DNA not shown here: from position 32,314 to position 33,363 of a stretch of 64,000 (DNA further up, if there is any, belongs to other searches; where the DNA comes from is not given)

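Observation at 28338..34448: Four-gene operon: cytoplasmic LRR+TPR protein, DUF2130, HEPN-like Rx4H protein, N6-adenine methyltransferase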

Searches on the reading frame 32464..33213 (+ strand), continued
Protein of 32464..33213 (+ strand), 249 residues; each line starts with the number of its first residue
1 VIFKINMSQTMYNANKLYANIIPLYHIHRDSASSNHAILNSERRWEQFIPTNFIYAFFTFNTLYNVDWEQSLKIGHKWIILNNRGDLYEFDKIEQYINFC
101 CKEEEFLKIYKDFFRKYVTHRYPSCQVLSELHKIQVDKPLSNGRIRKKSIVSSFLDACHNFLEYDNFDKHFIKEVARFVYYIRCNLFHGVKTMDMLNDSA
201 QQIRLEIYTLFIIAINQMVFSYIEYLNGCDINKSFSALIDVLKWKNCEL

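Call 52: search_protein_families(library=pfam, alignment_id=A2, max_evalue=0.01)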
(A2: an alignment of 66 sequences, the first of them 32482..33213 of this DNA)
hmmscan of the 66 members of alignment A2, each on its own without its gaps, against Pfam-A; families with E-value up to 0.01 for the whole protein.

A. member 1, window:32482-33213:+ (243 aa): 0 families

B. families by the number of members that match (of 66 scanned): 5 families
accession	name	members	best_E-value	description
PF21864.1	MORF_dom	1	0.00063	Multiple organellar RNA editing factor 1, MORF domain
PF18731.6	HEPN_Swt1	1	0.0048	Swt1-like HEPN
PF18508.7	zf_C2H2_13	1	0.0062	Zinc finger domain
PF01155.25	HypA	1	0.007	Hydrogenase/urease nickel incorporation, metallochaperone, hypA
PF18912.6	DZR_2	1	0.008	Double zinc ribbon domain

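Call 61: search_protein_families(library=pfam, proteins=[L003:4924-5907:+, L003:10745-12103:+, L005:8527-9390:+], max_evalue=0.1)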
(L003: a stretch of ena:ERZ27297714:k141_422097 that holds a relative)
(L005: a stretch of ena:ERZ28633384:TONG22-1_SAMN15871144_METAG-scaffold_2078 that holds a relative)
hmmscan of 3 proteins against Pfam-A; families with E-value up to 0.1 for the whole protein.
L003:4924-5907:+ (327 aa): 0 families

L003:10745-12103:+ (452 aa): 18 families
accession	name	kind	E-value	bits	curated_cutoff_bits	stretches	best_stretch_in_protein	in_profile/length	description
PF13419.12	HAD_2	-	4e-15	56.8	23.8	1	326-423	77-177/178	Haloacid dehalogenase-like hydrolase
PF00702.32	Hydrolase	-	4.4e-11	44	26.4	1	301-413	68-186/191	haloacid dehalogenase-like hydrolase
PF02796.21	HTH_7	-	2e-06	28.3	23.8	1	48-80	11-43/45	Helix-turn-helix domain of resolvase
PF08281.18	Sigma70_r4_2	-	2.8e-05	24.1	25.7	1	53-79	21-47/54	Sigma-70, region 4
PF14493.12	HTH_40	-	0.0013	19.4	27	1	54-91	8-45/89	Helix-turn-helix domain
PF05869.16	Dam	-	0.0018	18.4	28.1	1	166-236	52-122/169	DNA N-6-adenine-methyltransferase (Dam)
PF15978.11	TnsD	-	0.002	17.6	32.4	1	36-98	176-238/355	Tn7-like transposition protein D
PF13936.12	HTH_38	-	0.0052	16.9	27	1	53-76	15-38/44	Helix-turn-helix domain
PF12710.13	HAD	-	0.011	16.6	27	0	325-413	82-187/189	haloacid dehalogenase-like hydrolase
PF00196.25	GerE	-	0.013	15.6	23.5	0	56-79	15-38/57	Bacterial regulatory proteins, luxR family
PF13242.12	Hydrolase_like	-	0.017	15.5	22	1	380-422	3-46/75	HAD-hyrolase-like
PF13489.12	Methyltransf_23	-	0.02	15.1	27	1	126-180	24-86/164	Methyltransferase domain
PF13730.12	HTH_36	-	0.023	14.9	25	0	50-79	13-46/55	Helix-turn-helix domain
PF00376.29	MerR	-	0.027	14.7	28.2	0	13-33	1-21/38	MerR family regulatory protein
PF12689.13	Acid_PPase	-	0.033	14.5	27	1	287-413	4-139/169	Acid Phosphatase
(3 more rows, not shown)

L005:8527-9390:+ (287 aa): 0 families

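Call 80: search_protein_families(library=phrogs, proteins=[window:32482-33213:+], max_evalue=0.001)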
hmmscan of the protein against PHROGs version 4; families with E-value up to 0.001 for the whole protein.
window:32482-33213:+ (243 aa): 0 families

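Call 81: fold_search(model_id=the predicted structure, library=viral)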
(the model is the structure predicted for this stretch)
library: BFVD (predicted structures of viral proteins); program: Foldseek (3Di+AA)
matches with E <= 10: 208; with E <= 0.001: 0
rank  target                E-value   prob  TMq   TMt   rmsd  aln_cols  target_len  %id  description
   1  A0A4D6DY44            2.7e-01  0.21  0.21  0.21  18.8       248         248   12  Uncharacterized protein [Edwardsiella phage pEt-SU]
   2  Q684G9                3.5e-01  0.33  0.28  0.24  14.4       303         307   14  (no name in the UniProt tables at hand)
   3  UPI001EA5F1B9         4.9e-01  0.25  0.27  0.24  11.1       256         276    9  (no name look-up for this kind of identifier)
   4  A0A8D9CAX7            5.9e-01  0.15  0.21  0.22  19.4       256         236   11  Uncharacterized protein [uncultured marine phage]
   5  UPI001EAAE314         6.4e-01  0.12  0.21  0.16  17.5       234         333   10  (no name look-up for this kind of identifier)
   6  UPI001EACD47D         7.1e-01  0.20  0.24  0.24   9.6       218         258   11  (no name look-up for this kind of identifier)
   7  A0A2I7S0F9            8.9e-01  0.11  0.18  0.07  18.8       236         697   10  (no name in the UniProt tables at hand)
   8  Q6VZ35                1.1e+00  0.09  0.16  0.20  16.7       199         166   13  Uncharacterized protein CNPV312 [Canarypox virus]
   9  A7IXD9                1.1e+00  0.05  0.15  0.15  18.5       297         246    9  Uncharacterized protein B614R [Paramecium bursaria Chlorella virus NY2A]
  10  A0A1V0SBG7            1.3e+00  0.04  0.14  0.08  20.5       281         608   10  DNA-directed RNA polymerase [Catovirus CTV1]
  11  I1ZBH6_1              1.3e+00  0.06  0.17  0.06  15.4       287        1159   12  (no name in the UniProt tables at hand)
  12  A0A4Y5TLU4            1.3e+00  0.06  0.17  0.13  21.1       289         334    7  (no name in the UniProt tables at hand)
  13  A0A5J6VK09            1.6e+00  0.04  0.14  0.14  26.7       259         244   14  Uncharacterized protein [Megaviridae environmental sample]
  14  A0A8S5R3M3            1.7e+00  0.10  0.20  0.15  11.4       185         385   10  DNA pilot protein VP2 [Microviridae sp. ctbkO13]
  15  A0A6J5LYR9            1.7e+00  0.07  0.16  0.07  25.6       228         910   10  LT_GEWL domain containing protein [uncultured Caudovirales phage]
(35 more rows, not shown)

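Call 82: search_solved_structures(query=A2, max_evalue=10, show_alignments=2)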
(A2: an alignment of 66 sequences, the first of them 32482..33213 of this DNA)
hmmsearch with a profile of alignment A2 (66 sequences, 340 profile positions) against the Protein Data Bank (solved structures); distinct sequences matched with E-value up to 10: 4.
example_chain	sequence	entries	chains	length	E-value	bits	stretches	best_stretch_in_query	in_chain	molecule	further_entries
6nxm_A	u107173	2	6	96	0.44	13.3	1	70-140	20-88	Design construct XAA_GVDQ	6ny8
6o0c_A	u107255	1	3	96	0.45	13.2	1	70-140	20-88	Design construct XAA_GVDQ mutant M4L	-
6r17_A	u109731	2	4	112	1.7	11.3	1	79-164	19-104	Synaptonemal complex central element protein 2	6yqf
5j2l_B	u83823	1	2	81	2.7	10.7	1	106-163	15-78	protein design 2L4HC2_11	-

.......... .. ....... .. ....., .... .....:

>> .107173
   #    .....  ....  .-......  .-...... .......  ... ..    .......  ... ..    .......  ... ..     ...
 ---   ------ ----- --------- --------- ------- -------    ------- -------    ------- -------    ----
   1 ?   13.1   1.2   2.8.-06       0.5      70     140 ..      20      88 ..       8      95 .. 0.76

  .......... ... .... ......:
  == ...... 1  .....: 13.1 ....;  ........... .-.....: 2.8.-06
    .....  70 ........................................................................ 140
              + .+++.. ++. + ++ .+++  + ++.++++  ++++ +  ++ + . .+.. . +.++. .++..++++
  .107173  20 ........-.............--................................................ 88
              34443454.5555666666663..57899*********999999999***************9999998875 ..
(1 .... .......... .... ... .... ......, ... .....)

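Call 89: find_related_loci(query=A2, collection=viral_contigs, flank=8000)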
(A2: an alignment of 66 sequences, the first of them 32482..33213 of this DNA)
Query A2 (243 aa) in viral_contigs; peptide patterns used: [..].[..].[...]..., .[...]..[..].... (x = any residue, [..] = any of these).
600 stretches matched a pattern, but none encodes a relative of the query by tblastn (E <= 1e-3).

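Call 90: search_protein_families(library=pfam, proteins=[L005:9393-9971:+, L012:5912-6535:+, L012:3629-4798:+, L010:5723-6421:+], max_evalue=0.01)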
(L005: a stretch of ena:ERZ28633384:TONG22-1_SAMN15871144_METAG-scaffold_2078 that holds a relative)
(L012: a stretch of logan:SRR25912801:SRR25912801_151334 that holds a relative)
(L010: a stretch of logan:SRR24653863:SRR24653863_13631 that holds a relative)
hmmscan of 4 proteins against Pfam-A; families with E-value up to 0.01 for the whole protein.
L005:9393-9971:+ (193 aa): 23 families
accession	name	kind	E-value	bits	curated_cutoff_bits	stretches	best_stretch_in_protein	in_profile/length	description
PF08279.18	HTH_11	-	1.5e-09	38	25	1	52-85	4-37/55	HTH domain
PF13412.12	HTH_24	-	3.1e-09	36.7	21.9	1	54-85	8-39/48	Winged helix-turn-helix DNA-binding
PF08280.17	HTH_Mga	-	7e-08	32.8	23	1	48-86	4-42/59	M protein trans-acting positive regulator (MGA) HTH domain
PF08281.18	Sigma70_r4_2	-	1.6e-07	31.3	25.7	1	64-85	27-48/54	Sigma-70, region 4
PF00376.29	MerR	-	1.7e-06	28.2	28.2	0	17-40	2-25/38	MerR family regulatory protein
PF08220.18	HTH_DeoR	-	9.6e-06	25.7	21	1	51-93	2-44/57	DeoR-like helix-turn-helix domain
PF13384.12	HTH_23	-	1.6e-05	25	24.6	1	57-87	13-41/50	Homeodomain-like domain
PF13404.12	HTH_AsnC-type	-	2.8e-05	24.3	27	1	54-81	8-35/42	AsnC-type helix-turn-helix domain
PF13551.12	HTH_29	-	3.1e-05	24.4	28.1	1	52-91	3-40/64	Winged helix-turn helix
PF12728.13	HTH_17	-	4.2e-05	24.1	27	0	65-86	3-24/51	Helix-turn-helix domain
PF01527.26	HTH_Tnp_1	-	5.6e-05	23.7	24.1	0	57-99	16-61/75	Transposase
PF01381.28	HTH_3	-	8.8e-05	22.9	23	0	63-86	9-32/55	Helix-turn-helix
PF13411.12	MerR_1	-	9.2e-05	22.9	21.6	0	16-44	2-30/69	MerR HTH family regulatory protein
PF13730.12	HTH_36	-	0.00023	21.3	25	0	65-86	27-48/55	Helix-turn-helix domain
PF13518.12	HTH_28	-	0.00031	21.2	25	0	65-89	14-38/52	Helix-turn-helix domain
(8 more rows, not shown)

L012:5912-6535:+ (207 aa): 1 family
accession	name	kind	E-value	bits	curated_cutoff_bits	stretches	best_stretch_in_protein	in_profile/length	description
PF17963.7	Big_9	-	0.0037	18.5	23.6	0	99-161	27-82/89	Bacterial Ig domain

L012:3629-4798:+ (389 aa): 1 family
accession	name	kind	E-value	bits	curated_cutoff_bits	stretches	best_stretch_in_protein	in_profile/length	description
PF08719.17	NADAR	-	0.0002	22.1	35.1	1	205-285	52-125/163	NADAR domain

L010:5723-6421:+ (232 aa): 0 families

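Call 91: search_protein_families(library=padloc, proteins=[L003:4924-5907:+, L003:5915-9949:+, L005:8527-9390:+, L010:5723-6421:+, L012:5912-6535:+, L015:2353-4512:-], max_evalue=0.001)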
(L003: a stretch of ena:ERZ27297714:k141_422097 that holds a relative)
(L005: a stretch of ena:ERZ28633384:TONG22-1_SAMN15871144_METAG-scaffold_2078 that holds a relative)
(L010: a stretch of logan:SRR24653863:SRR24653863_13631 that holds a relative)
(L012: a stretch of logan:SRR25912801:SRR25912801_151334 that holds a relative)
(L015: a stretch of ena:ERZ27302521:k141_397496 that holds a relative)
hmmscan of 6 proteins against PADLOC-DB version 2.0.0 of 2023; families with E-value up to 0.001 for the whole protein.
L003:4924-5907:+ (327 aa): 1 family
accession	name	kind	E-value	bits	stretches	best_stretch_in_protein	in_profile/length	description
PDLC03390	MTase_II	-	1.4e-119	396.9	1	4-310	3-317/327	Type II methyltransferase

L003:5915-9949:+ (1344 aa): 1 family
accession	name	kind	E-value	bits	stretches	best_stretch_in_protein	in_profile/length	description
PDLC03375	MTase_II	-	8.1e-16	56.3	2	988-1096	8-110/348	Type II methyltransferase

L005:8527-9390:+ (287 aa): 1 family
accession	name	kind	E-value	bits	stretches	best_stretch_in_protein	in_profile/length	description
PDLC02452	BrxA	-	0.00023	18.9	1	176-241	77-142/204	BrxA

L010:5723-6421:+ (232 aa): 0 families

L012:5912-6535:+ (207 aa): 0 families

L015:2353-4512:- (719 aa): 0 families

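Call 94: search_dna_similar(query=window:32482-33213:+, collection=plasmids, mode=protein, max_evalue=0.001, max_rows=15)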
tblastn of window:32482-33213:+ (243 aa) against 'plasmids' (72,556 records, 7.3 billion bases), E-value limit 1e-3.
No match.

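Call 108: search_protein_families(library=pfam, proteins=[P0192, P0214], max_evalue=1)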
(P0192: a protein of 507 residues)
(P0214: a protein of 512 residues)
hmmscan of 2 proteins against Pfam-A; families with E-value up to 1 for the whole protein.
P0192 (507 aa): 0 families

P0214 (512 aa): 0 families
